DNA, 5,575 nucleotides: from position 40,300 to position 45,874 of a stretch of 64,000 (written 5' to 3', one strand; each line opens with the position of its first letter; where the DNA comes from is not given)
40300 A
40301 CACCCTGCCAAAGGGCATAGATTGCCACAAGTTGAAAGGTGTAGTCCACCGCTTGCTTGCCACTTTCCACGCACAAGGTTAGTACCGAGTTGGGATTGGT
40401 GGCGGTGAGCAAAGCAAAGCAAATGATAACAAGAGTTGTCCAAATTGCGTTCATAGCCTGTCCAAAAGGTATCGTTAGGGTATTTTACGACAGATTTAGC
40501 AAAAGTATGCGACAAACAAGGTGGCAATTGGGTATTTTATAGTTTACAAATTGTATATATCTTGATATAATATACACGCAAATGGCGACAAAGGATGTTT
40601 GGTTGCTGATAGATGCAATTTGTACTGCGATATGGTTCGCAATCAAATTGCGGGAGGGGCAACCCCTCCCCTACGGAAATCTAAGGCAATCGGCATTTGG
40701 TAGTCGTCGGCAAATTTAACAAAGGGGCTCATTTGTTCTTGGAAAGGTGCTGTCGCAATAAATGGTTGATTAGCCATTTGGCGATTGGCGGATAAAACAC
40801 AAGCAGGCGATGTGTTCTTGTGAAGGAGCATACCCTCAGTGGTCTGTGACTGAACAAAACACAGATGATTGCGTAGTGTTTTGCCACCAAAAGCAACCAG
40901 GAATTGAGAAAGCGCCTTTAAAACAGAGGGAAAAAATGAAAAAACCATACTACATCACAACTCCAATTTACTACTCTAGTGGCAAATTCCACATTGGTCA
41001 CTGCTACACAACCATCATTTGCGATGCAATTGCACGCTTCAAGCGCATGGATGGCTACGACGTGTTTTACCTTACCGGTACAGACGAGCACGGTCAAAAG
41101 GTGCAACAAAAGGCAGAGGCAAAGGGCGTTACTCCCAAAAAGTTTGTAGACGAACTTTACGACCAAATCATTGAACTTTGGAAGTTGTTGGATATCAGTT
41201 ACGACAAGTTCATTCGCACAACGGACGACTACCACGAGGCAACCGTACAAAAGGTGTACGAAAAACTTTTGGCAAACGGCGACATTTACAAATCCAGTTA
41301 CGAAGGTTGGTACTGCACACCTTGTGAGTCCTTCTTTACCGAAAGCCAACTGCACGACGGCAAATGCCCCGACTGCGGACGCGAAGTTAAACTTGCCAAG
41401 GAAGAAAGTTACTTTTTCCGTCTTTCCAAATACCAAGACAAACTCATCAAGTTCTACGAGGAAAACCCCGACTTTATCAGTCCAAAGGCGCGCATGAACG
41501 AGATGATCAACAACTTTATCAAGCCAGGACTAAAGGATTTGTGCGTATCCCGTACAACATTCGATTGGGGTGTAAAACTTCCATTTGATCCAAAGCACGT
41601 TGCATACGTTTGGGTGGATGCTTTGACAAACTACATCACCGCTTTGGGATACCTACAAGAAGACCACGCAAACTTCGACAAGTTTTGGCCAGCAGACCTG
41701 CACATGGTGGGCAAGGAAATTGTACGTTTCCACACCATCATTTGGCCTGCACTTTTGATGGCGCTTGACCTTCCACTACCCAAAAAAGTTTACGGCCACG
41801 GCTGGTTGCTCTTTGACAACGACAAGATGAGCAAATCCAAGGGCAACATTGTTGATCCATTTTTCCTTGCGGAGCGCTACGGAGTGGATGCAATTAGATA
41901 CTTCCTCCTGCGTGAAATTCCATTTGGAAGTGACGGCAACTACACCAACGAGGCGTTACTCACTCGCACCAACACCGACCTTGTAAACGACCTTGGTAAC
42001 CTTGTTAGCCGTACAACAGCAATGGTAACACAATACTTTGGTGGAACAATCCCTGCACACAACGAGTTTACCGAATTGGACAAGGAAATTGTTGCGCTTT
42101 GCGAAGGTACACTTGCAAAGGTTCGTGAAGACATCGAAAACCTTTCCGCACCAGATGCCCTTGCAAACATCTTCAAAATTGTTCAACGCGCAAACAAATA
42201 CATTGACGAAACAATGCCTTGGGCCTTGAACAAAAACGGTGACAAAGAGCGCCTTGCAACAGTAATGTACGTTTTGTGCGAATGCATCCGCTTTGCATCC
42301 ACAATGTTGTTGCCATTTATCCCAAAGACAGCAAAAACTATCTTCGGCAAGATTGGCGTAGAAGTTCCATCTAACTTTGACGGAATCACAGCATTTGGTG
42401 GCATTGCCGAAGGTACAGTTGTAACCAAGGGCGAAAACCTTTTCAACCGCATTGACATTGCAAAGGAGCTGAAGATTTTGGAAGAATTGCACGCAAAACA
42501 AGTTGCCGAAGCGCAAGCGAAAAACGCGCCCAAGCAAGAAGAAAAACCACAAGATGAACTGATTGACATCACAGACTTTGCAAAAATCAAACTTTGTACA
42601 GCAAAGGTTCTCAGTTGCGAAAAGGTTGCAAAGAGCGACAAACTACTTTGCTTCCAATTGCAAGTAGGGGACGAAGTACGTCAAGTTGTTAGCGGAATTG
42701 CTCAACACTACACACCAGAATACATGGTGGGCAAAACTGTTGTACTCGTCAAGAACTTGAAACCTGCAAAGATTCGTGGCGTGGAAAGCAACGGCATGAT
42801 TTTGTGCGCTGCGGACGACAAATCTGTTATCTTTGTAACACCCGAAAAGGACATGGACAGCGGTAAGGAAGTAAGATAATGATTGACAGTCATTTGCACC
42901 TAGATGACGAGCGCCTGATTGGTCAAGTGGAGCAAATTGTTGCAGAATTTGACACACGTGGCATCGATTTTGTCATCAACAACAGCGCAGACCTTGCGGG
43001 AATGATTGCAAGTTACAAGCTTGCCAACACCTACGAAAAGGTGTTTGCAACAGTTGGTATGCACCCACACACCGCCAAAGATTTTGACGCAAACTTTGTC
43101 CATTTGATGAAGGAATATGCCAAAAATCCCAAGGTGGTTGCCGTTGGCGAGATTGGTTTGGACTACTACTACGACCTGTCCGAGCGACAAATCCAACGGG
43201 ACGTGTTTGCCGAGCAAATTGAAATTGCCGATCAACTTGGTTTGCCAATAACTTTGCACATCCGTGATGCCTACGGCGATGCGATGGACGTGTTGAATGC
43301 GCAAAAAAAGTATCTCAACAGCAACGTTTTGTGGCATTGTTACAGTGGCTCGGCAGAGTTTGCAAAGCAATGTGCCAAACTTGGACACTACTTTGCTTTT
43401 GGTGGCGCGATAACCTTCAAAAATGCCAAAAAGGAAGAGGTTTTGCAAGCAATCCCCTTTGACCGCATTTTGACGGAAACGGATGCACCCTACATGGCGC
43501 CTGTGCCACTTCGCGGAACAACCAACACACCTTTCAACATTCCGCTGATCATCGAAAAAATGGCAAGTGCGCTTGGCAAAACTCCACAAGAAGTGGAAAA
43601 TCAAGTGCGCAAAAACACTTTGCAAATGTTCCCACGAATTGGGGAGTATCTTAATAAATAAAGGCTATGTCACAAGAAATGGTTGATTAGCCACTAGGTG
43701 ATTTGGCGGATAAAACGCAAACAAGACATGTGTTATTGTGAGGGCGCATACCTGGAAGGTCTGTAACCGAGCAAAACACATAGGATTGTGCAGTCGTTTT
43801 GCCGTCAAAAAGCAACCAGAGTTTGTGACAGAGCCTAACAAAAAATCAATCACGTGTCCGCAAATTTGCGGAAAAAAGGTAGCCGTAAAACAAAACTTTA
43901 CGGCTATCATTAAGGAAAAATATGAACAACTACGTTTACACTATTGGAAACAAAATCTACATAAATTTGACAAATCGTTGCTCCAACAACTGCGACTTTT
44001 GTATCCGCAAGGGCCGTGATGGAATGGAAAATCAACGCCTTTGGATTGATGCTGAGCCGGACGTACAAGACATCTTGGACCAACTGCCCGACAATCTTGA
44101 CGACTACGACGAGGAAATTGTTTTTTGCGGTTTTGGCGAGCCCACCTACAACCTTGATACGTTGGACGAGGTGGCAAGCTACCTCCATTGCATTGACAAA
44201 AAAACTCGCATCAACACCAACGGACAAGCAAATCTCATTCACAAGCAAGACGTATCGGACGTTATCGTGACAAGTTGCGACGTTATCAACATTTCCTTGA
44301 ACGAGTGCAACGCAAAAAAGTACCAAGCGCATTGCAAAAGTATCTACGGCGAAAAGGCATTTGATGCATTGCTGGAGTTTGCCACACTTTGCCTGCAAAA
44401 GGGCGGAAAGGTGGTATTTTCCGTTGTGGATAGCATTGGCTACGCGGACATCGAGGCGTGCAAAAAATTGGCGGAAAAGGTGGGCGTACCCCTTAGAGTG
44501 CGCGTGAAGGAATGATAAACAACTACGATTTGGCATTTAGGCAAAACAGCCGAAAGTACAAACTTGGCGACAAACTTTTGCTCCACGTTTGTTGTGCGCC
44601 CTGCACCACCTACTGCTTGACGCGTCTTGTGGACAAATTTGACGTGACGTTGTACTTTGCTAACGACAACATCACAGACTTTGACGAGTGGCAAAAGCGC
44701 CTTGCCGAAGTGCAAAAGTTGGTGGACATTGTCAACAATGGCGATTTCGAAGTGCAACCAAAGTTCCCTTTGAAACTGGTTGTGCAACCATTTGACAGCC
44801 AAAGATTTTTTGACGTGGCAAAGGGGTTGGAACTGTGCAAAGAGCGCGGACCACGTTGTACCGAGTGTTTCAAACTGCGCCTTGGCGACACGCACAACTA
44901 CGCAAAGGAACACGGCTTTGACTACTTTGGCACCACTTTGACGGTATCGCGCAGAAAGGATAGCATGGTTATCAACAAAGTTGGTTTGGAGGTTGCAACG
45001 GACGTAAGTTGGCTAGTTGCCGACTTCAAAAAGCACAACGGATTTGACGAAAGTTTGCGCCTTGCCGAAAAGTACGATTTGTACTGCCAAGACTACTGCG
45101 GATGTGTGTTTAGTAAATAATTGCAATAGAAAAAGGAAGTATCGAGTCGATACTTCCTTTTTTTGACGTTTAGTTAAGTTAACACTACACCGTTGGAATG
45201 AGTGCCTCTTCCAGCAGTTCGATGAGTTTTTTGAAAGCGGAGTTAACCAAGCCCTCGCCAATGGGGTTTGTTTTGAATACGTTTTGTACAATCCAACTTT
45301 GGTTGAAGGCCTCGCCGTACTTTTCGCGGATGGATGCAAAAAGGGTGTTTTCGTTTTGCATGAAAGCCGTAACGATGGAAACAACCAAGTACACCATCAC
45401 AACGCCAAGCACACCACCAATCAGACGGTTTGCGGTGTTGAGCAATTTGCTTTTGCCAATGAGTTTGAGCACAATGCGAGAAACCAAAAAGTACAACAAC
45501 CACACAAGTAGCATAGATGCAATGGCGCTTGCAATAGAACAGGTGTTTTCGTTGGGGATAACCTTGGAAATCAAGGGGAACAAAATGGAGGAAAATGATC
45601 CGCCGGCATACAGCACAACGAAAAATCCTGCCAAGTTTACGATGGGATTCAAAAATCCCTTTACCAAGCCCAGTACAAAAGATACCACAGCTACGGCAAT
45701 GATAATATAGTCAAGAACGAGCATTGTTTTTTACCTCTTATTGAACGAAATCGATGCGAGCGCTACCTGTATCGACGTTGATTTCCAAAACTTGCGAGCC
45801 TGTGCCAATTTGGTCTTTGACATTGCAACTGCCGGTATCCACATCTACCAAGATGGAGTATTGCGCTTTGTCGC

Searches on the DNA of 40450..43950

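Call 90: search_rna_families(source=window, start=40450, end=43950, threshold=evalue, max_evalue=0.1)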
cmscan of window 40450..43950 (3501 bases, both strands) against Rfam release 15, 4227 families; matches with E-value up to 0.1: 0.
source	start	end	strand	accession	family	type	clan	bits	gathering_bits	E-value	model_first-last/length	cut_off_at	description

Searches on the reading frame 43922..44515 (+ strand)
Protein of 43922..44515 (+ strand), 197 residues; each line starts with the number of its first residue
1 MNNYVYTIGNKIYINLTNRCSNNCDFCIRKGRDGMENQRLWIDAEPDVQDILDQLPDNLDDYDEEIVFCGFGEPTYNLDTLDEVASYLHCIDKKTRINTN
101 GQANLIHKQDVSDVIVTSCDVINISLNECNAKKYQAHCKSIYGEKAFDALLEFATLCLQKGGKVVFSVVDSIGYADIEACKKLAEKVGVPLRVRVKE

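Call 25: search_protein_families(library=pfam, proteins=[window:43922-44515:+])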
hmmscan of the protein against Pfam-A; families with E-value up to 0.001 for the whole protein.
window:43922-44515:+ (197 aa): 1 family
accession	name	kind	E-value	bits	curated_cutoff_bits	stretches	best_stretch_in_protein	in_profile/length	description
PF04055.27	Radical_SAM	-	2.7e-13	50.9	29.5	1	14-165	1-144/166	Radical SAM superfamily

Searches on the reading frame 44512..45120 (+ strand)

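Call 37: search_protein_families(library=pfam, proteins=[window:44512-45120:+])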
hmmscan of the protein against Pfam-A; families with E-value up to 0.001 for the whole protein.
window:44512-45120:+ (202 aa): 1 family
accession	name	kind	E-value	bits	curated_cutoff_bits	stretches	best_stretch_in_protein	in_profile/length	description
PF02677.20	QueH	-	9.8e-56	189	23.5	1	22-202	1-173/175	Epoxyqueuosine reductase QueH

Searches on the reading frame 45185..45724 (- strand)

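Call 37: search_protein_families(library=pfam, proteins=[window:45185-45724:-])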
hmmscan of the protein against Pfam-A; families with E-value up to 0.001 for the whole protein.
window:45185-45724:- (179 aa): 1 family
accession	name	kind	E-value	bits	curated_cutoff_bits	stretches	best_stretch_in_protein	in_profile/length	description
PF02674.22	Colicin_V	-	5.1e-20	72.4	29.3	1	4-123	1-119/144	Colicin V production protein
